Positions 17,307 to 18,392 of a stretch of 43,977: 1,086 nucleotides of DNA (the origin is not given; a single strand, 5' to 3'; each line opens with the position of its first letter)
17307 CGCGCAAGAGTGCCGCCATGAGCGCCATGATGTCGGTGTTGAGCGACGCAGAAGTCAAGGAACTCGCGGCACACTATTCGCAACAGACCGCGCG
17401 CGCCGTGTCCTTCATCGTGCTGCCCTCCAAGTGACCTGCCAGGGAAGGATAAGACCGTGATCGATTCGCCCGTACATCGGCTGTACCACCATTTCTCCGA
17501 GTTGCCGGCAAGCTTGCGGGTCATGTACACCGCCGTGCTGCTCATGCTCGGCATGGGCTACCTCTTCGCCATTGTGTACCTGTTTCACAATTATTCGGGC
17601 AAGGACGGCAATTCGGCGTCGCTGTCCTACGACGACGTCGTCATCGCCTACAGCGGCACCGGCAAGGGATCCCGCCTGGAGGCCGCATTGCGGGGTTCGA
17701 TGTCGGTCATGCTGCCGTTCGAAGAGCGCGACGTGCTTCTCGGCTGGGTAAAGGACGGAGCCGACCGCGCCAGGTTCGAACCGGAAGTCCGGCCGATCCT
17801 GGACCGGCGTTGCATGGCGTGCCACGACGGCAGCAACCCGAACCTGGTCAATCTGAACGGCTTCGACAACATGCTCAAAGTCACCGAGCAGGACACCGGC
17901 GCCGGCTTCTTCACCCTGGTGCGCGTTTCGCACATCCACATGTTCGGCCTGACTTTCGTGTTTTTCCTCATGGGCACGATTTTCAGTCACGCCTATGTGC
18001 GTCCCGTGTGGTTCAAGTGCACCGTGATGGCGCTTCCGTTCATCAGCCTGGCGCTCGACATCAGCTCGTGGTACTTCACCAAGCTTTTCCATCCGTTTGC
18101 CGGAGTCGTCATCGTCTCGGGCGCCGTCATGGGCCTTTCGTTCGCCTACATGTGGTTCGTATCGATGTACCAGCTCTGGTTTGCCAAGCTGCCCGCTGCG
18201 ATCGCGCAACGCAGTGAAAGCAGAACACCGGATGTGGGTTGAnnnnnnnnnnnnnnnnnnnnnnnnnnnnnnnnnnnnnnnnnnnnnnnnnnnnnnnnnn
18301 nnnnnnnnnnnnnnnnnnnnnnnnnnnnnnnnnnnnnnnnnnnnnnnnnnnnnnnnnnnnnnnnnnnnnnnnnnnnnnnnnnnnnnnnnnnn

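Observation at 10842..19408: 24-haem, seven-gene quinol-linked electron-transfer cluster with no recognisable catalytic (substrate-converting) subunit or outer-membrane component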

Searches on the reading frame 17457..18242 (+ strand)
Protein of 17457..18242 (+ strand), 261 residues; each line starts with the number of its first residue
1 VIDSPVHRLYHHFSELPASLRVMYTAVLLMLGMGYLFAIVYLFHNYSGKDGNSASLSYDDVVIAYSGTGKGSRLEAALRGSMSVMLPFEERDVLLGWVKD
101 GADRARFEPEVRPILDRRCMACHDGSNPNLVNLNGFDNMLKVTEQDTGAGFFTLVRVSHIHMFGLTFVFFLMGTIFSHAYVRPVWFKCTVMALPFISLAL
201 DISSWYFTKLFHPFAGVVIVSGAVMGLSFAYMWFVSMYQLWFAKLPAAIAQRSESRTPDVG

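Call 4: search_protein_families(library=pfam, proteins=[window:17457-18242:+], max_evalue=0.01)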
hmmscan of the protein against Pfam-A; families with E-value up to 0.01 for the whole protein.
window:17457-18242:+ (261 aa): 1 family
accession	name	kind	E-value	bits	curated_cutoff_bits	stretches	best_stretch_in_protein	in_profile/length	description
PF01023.25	S_100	-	0.0005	20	22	1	37-59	6-28/45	S-100/ICaBP type calcium binding domain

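Call 6: search_protein_families(library=ncbifam, proteins=[window:17457-18242:+], max_evalue=0.001)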
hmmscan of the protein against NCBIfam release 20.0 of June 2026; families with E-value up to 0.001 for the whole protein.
window:17457-18242:+ (261 aa): 0 families

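Call 12: find_homologous_proteins(query=window:17457-18242:+, max_evalue=0.00001)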
Query window:17457-18242:+ (261 aa): 2814 proteins with E <= 0.00001 among 4180 candidates; the best 120 are listed.
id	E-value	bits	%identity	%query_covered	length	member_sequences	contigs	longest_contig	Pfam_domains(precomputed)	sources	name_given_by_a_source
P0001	2.6e-174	596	100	100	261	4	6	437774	PF27139.1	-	-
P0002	1.0e-149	515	83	100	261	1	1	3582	PF27139.1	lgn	-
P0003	6.7e-149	512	84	100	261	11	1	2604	PF27139.1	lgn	-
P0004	8.6e-148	509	82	99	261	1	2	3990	PF27139.1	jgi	jgi:magnesium-transporting ATPase (P-type)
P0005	2.5e-143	494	81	100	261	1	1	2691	PF27139.1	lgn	-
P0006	4.3e-142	490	80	99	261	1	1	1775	PF27139.1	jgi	jgi:hypothetical protein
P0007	1.4e-140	485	77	100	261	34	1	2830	PF27139.1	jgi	-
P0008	2.7e-139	481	77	100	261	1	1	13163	PF27139.1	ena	-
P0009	1.6e-138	478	77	100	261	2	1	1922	PF27139.1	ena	-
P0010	4.3e-138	477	76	100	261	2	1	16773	PF27139.1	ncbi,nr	ncbi:MAG TPA: hypothetical protein VGP71_08955 [Burkholderiales bacterium]|nr:hypothetical protein [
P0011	9.9e-138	476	76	99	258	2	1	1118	PF27139.1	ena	-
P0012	7.0e-137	473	75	100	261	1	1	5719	PF27139.1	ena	-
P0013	8.6e-137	473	77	99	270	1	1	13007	PF27139.1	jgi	jgi:hypothetical protein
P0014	1.3e-136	472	75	100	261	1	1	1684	PF27139.1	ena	-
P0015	1.7e-136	472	75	100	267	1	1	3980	PF27139.1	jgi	jgi:hypothetical protein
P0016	1.9e-136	471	75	100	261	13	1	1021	PF27139.1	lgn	-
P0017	2.1e-136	471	75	100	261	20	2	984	PF27139.1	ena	-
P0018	6.7e-136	470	75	100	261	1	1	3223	PF27139.1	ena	-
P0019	1.3e-135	469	75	99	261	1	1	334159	PF27139.1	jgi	jgi:hypothetical protein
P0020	3.2e-135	467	74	100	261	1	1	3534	PF27139.1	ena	-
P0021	3.5e-135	467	74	100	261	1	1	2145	PF27139.1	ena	-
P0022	3.7e-135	467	75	100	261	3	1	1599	PF27139.1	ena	-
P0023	5.2e-135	467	74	100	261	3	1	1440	PF27139.1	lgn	-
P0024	6.0e-135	467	75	99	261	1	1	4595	PF27139.1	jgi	jgi:hypothetical protein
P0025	1.2e-134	465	74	100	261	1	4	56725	PF27139.1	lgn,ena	-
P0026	1.7e-134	465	74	99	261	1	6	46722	PF27139.1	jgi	-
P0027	4.5e-134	464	73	100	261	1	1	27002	PF27139.1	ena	-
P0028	2.7e-133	461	72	100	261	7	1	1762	PF27139.1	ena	-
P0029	4.5e-133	460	74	99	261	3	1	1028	PF27139.1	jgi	jgi:hypothetical protein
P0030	1.2e-132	459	74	100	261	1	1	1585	PF27139.1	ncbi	-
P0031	1.4e-132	459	74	100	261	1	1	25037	PF27139.1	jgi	jgi:hypothetical protein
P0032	2.1e-132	458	73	99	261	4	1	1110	PF27139.1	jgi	-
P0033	2.4e-132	458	72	100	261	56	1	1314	PF27139.1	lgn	-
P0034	5.3e-132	457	72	100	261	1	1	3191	PF27139.1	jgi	jgi:hypothetical protein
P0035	6.3e-132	457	72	100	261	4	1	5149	PF27139.1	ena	-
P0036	8.9e-132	456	74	99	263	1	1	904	PF27139.1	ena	-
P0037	1.0e-131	456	73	100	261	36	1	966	PF27139.1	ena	-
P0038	1.0e-131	456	73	99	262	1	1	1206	PF27139.1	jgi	jgi:S-100/ICaBP type calcium binding domain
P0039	2.0e-131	455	73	100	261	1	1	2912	PF27139.1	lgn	-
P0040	2.2e-131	455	72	100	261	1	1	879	PF27139.1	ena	-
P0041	3.3e-131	454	72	100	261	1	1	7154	PF27139.1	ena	-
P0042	3.4e-131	454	72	100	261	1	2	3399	PF27139.1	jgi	jgi:hypothetical protein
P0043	5.8e-131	453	70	100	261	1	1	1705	PF27139.1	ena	-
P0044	7.9e-131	453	71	100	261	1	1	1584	PF27139.1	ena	-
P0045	8.5e-131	453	73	100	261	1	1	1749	PF27139.1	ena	-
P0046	9.1e-131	453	72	100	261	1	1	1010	PF27139.1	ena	-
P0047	9.8e-131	453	70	100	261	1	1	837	PF27139.1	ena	-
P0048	1.1e-130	452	73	99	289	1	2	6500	PF27139.1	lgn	-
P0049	2.8e-130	451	74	97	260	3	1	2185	PF27139.1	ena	-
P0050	3.4e-130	451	73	100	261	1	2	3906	PF27139.1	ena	-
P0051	3.6e-130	451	71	100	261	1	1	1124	PF27139.1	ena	-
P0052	3.9e-130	451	73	100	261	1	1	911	PF27139.1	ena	-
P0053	5.0e-130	450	71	99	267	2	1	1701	PF27139.1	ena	-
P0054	5.1e-130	450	70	100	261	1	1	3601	PF27139.1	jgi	-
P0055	5.8e-130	450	72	100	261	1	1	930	PF27139.1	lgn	-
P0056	7.5e-130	450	70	100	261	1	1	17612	PF27139.1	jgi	jgi:hypothetical protein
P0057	9.7e-130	449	70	100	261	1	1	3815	PF27139.1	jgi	-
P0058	9.9e-130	449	73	99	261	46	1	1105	PF27139.1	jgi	jgi:hypothetical protein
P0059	1.0e-129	449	72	100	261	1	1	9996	PF27139.1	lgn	-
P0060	1.1e-129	449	72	100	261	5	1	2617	PF27139.1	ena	-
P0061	1.2e-129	449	72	100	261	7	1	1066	PF27139.1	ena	-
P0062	1.3e-129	449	71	99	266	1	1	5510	PF27139.1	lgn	-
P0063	2.2e-129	448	73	97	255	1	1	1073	PF27139.1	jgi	-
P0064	2.4e-129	448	73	96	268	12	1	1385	PF27139.1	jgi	-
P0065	2.4e-129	448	73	99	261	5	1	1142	PF27139.1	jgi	-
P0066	2.9e-129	448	72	100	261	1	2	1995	PF27139.1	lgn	-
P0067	4.1e-129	447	72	98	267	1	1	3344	PF27139.1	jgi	jgi:hypothetical protein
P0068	4.6e-129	447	71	100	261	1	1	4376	PF27139.1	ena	-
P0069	5.1e-129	447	73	99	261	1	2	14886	PF27139.1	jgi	jgi:hypothetical protein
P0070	5.2e-129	447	71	100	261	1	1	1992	PF27139.1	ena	-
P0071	5.7e-129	447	72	100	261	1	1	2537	PF27139.1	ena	-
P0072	7.2e-129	447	72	98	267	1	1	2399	PF27139.1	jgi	-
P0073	7.4e-129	447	71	99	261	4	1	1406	PF27139.1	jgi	jgi:hypothetical protein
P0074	8.0e-129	446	72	99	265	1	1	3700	PF27139.1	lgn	-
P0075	8.4e-129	446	69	100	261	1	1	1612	PF27139.1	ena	-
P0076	9.4e-129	446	74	97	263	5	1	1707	PF27139.1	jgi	-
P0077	1.0e-128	446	72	99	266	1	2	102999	PF27139.1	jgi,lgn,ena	-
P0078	1.1e-128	446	72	97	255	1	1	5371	PF27139.1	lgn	-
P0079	1.2e-128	446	73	97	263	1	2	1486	PF27139.1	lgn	-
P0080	1.2e-128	446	70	100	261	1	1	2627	PF27139.1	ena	-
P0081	1.4e-128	446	71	99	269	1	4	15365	PF27139.1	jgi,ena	-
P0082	1.5e-128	446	72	100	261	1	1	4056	PF27139.1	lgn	-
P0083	1.8e-128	445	72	99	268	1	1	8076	PF27139.1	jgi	jgi:hypothetical protein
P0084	1.8e-128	445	72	100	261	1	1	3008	PF27139.1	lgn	-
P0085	2.0e-128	445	71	99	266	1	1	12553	PF27139.1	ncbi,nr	ncbi:MAG: protein S100 [Betaproteobacteria bacterium]|nr:protein S100 [Betaproteobacteria bacterium]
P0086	2.1e-128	445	71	99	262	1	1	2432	PF27139.1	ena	-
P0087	2.1e-128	445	72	100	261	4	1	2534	PF27139.1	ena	-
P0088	3.1e-128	445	72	99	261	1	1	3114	PF27139.1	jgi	jgi:hypothetical protein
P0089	4.5e-128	444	72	97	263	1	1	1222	PF27139.1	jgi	jgi:hypothetical protein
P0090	5.0e-128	444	71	100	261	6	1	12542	PF27139.1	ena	-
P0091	5.1e-128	444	73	96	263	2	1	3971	PF27139.1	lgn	-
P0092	5.6e-128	444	71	98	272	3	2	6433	PF27139.1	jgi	jgi:hypothetical protein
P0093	6.2e-128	444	72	100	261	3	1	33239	PF27139.1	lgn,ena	-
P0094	6.4e-128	443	73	96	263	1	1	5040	PF27139.1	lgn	-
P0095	7.2e-128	443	70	100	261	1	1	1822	PF27139.1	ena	-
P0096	9.1e-128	443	71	100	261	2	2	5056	PF27139.1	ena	-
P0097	1.1e-127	443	70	100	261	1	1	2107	PF27139.1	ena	-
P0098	1.1e-127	443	70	97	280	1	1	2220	PF27139.1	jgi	-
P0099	1.1e-127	443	70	97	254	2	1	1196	PF27139.1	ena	-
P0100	1.3e-127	443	71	99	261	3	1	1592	PF27139.1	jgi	-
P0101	1.3e-127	442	70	100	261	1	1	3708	PF27139.1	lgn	-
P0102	1.4e-127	442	70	100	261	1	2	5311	PF27139.1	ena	-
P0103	1.8e-127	442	71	100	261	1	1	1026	PF27139.1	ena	-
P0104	1.9e-127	442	73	97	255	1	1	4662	PF27139.1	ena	-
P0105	1.9e-127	442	70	99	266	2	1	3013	PF27139.1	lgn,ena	-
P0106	2.0e-127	442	71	100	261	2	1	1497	PF27139.1,PF01023.26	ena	-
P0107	2.1e-127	442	71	97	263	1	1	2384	PF27139.1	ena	-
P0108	2.5e-127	442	71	100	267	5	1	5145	PF27139.1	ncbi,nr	ncbi:MAG: hypothetical protein OEZ09_06135 [Betaproteobacteria bacterium]|nr:hypothetical protein [B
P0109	2.7e-127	441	71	99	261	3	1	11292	PF27139.1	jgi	jgi:hypothetical protein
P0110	2.9e-127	441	71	97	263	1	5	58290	PF27139.1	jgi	-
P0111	2.9e-127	441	71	97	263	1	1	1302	PF27139.1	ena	-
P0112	3.0e-127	441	71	99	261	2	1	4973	PF27139.1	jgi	-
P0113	3.0e-127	441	71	97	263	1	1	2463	PF27139.1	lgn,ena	-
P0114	3.2e-127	441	71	98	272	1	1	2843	PF27139.1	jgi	jgi:hypothetical protein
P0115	3.3e-127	441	71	99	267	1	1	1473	PF27139.1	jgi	-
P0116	3.7e-127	441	71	97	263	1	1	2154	PF27139.1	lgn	-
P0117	3.9e-127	441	71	97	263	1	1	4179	PF27139.1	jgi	jgi:hypothetical protein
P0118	4.2e-127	441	70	98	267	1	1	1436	PF27139.1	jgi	jgi:hypothetical protein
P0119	4.4e-127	441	71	97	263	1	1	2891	PF27139.1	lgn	-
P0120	4.5e-127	441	71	99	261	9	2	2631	PF27139.1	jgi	jgi:hypothetical protein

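Call 14: find_related_loci(query=A1, collection=genome_contigs, flank=10000)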
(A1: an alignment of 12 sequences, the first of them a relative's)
Query A1 (261 aa) in genome_contigs; peptide patterns used: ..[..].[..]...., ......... (x = any residue, [..] = any of these).
368 stretches matched a pattern; 357 encode a relative of the query (tblastn E <= 1e-3); the best 80 are kept; 80 distinct loci.
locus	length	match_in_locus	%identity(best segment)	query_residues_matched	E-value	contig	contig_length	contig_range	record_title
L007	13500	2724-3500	81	3-261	4e-146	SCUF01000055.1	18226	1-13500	MAG: Betaproteobacteria bacterium isolate FW602_bin.24 FW602_bin.24-13598, whole genome shotgun sequence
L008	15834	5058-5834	76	3-261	2e-140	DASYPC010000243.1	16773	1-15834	MAG TPA_asm: Burkholderiales bacterium isolate SMAG_U4446 k141_1808141, whole genome shotgun sequence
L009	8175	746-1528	71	1-261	5e-135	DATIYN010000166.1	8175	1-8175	MAG TPA_asm: Burkholderiales bacterium isolate SMAG_U15276 k141_2330882, whole genome shotgun sequence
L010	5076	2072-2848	71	3-261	5e-134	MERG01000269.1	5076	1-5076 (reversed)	MAG: Betaproteobacteria bacterium RIFCSPLOWO2_12_FULL_62_13 rifcsplowo2_12_scaffold_32857, whole genome shotgun sequence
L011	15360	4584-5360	73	3-261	2e-132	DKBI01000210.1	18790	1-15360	MAG TPA_asm: Betaproteobacteria bacterium UBA6904 UBA6904_contig_214, whole genome shotgun sequence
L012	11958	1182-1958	71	3-261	2e-131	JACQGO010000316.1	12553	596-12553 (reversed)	MAG: Betaproteobacteria bacterium isolate NC_groundwater_1075_Ag_S2p5_65_1559 S_2p5_S6_coassembly_k141_3794356, whole ge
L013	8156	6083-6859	71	3-261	2e-131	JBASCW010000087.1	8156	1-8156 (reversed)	MAG: Burkholderiales bacterium isolate MFD03501_ilm_asm_bin14 k127_42960, whole genome shotgun sequence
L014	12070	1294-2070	72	3-261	3e-131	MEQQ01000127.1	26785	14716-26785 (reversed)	MAG: Betaproteobacteria bacterium RBG_16_66_20 RBG_16_scaffold_6118, whole genome shotgun sequence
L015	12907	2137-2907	70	5-261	2e-130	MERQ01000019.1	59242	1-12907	MAG: Betaproteobacteria bacterium RIFCSPLOWO2_12_FULL_68_20 rifcsplowo2_12_scaffold_1482, whole genome shotgun sequence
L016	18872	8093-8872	69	1-261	8e-130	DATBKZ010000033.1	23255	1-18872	MAG TPA_asm: Burkholderiales bacterium isolate SMAG_U3959 k141_427543, whole genome shotgun sequence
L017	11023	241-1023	71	1-261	5e-130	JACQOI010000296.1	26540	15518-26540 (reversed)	MAG: Betaproteobacteria bacterium isolate NC_groundwater_1277_Ag_S-0.2um_61_95 S_p2_S4_coassembly_k141_3170827, whole ge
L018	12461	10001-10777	71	3-261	5e-130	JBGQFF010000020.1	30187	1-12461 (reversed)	MAG: Gammaproteobacteria bacterium isolate OBJ2_061818_090_6 k141_283078_length_30187_cov_26.1643, whole genome shotgun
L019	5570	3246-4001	70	1-252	6e-130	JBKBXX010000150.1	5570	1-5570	MAG: Burkholderiales bacterium isolate 21H_026.bin.9 NODE_12337_length_5570_cov_3.492567, whole genome shotgun sequence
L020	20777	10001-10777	69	3-261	3e-129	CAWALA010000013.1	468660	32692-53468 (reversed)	MAG: uncultured beta proteobacterium isolate MFD02242.bin.2.37 genome assembly, contig: contig_5429, whole genome shotgu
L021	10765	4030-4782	73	4-254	3e-129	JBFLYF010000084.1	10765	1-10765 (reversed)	MAG: Pseudomonadota bacterium isolate MAG077 MAG077_84, whole genome shotgun sequence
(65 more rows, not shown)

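Call 19: search_solved_structures(query=A1, max_evalue=1)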
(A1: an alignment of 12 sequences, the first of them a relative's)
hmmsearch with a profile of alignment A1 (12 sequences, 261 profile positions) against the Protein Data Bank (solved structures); distinct sequences matched with E-value up to 1: 6.
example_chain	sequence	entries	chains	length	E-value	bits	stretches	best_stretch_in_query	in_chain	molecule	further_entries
5c2v_A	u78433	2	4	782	0.086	15.3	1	105-132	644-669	HYDRAZINE SYNTHASE ALPHA SUBUNIT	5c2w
4pcw_A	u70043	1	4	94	0.28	13.6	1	34-60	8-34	Filaggrin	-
6n4v_Af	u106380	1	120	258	0.32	13.4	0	76-122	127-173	Coat protein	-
9ro8_A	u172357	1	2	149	0.43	13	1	59-146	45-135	ADP-ribosylcyclase toxin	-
4p2y_B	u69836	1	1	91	0.8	12.1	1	39-62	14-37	Protein S100-A6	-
9s2x_B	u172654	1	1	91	0.82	12.1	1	39-62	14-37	Protein S100-A6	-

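Call 20: find_encoding_contigs(protein=P0019, flank=10000, max_places=2)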
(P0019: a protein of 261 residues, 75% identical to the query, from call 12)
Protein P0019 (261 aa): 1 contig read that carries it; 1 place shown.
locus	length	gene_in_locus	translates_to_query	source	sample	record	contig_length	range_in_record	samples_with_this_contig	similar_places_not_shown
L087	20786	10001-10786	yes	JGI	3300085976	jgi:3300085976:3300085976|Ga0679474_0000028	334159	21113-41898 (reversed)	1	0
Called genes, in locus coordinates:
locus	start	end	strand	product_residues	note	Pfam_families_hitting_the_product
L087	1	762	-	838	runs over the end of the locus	PF12156:ATPase-cat_bd, PF00403:HMA, PF00122:E1-E2_ATPase, PF00702:Hydrolase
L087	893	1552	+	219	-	PF00578:AhpC-TSA, PF08534:Redoxin, PF10417:1-cysPrx_C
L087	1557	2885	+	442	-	PF02754:CCG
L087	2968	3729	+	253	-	-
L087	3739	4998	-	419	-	PF23914:TPR_CcmH_CycH, PF07719:TPR_2 (faint), PF23892:Ig_CycH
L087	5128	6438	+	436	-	PF09459:EB_dh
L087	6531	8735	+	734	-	PF14522:Cytochrome_C7 (faint), PF14537:Cytochrom_c3_2 (faint), PF22113:Mtrc-MtrF_II-IV_dom (faint), PF09699:Paired_CXXCH_1 (faint), PF01292:Ni_hydr_CYTB (weak)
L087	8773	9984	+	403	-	PF00034:Cytochrom_C (weak), PF13442:Cytochrome_CBB3 (weak)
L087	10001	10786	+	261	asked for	PF27139:Aq_1264_TM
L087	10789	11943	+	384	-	PF22113:Mtrc-MtrF_II-IV_dom (faint), PF00034:Cytochrom_C, PF13442:Cytochrome_CBB3 (weak), PF00034:Cytochrom_C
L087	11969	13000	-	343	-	PF00034:Cytochrom_C (weak), PF13442:Cytochrome_CBB3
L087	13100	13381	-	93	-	-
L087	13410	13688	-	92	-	-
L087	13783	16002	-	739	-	PF11854:MtrB_PioB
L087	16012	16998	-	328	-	PF14522:Cytochrome_C7 (faint), PF22113:Mtrc-MtrF_II-IV_dom (faint), PF14537:Cytochrom_c3_2 (faint), PF22678:Cytochrom_c_NrfB-like, PF09699:Paired_CXXCH_1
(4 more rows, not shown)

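Call 21: find_encoding_contigs(protein=P0077, flank=10000, max_places=2)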
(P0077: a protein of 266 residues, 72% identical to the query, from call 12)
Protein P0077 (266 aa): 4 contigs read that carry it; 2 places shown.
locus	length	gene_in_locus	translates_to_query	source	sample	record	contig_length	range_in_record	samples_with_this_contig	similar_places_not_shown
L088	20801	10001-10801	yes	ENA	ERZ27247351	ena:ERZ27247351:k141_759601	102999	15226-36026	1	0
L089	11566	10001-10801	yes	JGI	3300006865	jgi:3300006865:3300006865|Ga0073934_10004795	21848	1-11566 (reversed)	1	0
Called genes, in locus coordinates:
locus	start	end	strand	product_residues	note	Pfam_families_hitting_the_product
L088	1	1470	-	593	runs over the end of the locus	PF00749:tRNA-synt_1c, PF03950:tRNA-synt_1c_C, PF20974:tRNA-synt_1c_C2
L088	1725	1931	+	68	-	-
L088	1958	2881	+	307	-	PF14522:Cytochrome_C7 (faint), PF22113:Mtrc-MtrF_II-IV_dom (faint), PF22678:Cytochrom_c_NrfB-like, PF09699:Paired_CXXCH_1 (weak), PF14537:Cytochrom_c3_2 (weak), PF09699:Paired_CXXCH_1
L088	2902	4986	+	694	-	PF11854:MtrB_PioB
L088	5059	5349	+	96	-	PF00034:Cytochrom_C (faint)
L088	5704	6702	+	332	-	PF09699:Paired_CXXCH_1 (faint), PF14537:Cytochrom_c3_2 (faint), PF22113:Mtrc-MtrF_II-IV_dom (faint), PF14522:Cytochrome_C7 (weak), PF00034:Cytochrom_C, PF13442:Cytochrome_CBB3, PF00034:Cytochrom_C, PF13442:Cytochrome_CBB3 (weak)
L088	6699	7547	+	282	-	PF12838:Fer4_7, PF13237:Fer4_10 (weak), PF13247:Fer4_11, PF12838:Fer4_7 (weak), PF13187:Fer4_9 (weak), PF00037:Fer4, PF12797:Fer4_2 (weak), PF12837:Fer4_6 (weak), +4 more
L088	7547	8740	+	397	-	PF03916:NrfD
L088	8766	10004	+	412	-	PF09086:DUF1924 (faint), PF13442:Cytochrome_CBB3 (faint), PF00034:Cytochrom_C (weak)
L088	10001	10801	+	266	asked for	PF27139:Aq_1264_TM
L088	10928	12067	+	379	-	PF14522:Cytochrome_C7 (faint), PF13442:Cytochrome_CBB3 (faint), PF00034:Cytochrom_C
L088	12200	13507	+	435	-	PF09459:EB_dh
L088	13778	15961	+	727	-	PF14522:Cytochrome_C7 (faint), PF14537:Cytochrom_c3_2 (faint), PF09699:Paired_CXXCH_1 (faint), PF01292:Ni_hydr_CYTB (weak)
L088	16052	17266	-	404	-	PF13428:TPR_14 (faint), PF14559:TPR_19 (faint), PF23914:TPR_CcmH_CycH, PF13431:TPR_17 (faint), PF07719:TPR_2 (weak), PF23892:Ig_CycH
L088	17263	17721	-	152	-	PF03918:CcmH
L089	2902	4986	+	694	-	PF11854:MtrB_PioB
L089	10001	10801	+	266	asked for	PF27139:Aq_1264_TM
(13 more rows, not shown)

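Call 43: predict_structure(alignment_id=A2)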
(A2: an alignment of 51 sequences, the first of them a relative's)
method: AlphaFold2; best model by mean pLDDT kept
length: 261 residues; sequences in the alignment: 51
mean_pLDDT: 66.3   pTM: 0.60
mean pLDDT of the five models: 66.3, 58.2, 56.6, 52.5, 50.9
residues with pLDDT >= 90: 33; 70-90: 89; 50-70: 72; < 50: 67
segments of 3 or more residues with pLDDT < 50: 67-86, 119-133, 141-157, 208-212, 257-261
pLDDT, mean of each block of 10 residues (from residue 1): 62 87 93 82 61 58 53 42 44 64 75 60 39 49 37 43 80 91 87 85 56 61 85 93 83 56 39
secondary structure, 60 per line:
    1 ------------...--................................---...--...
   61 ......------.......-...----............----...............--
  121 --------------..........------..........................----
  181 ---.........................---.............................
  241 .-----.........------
elements in order: H18-49 H58-66 H73-79 H88-99 H104-118 H135-144 H151-176 H184-208 H212-241 H247-255
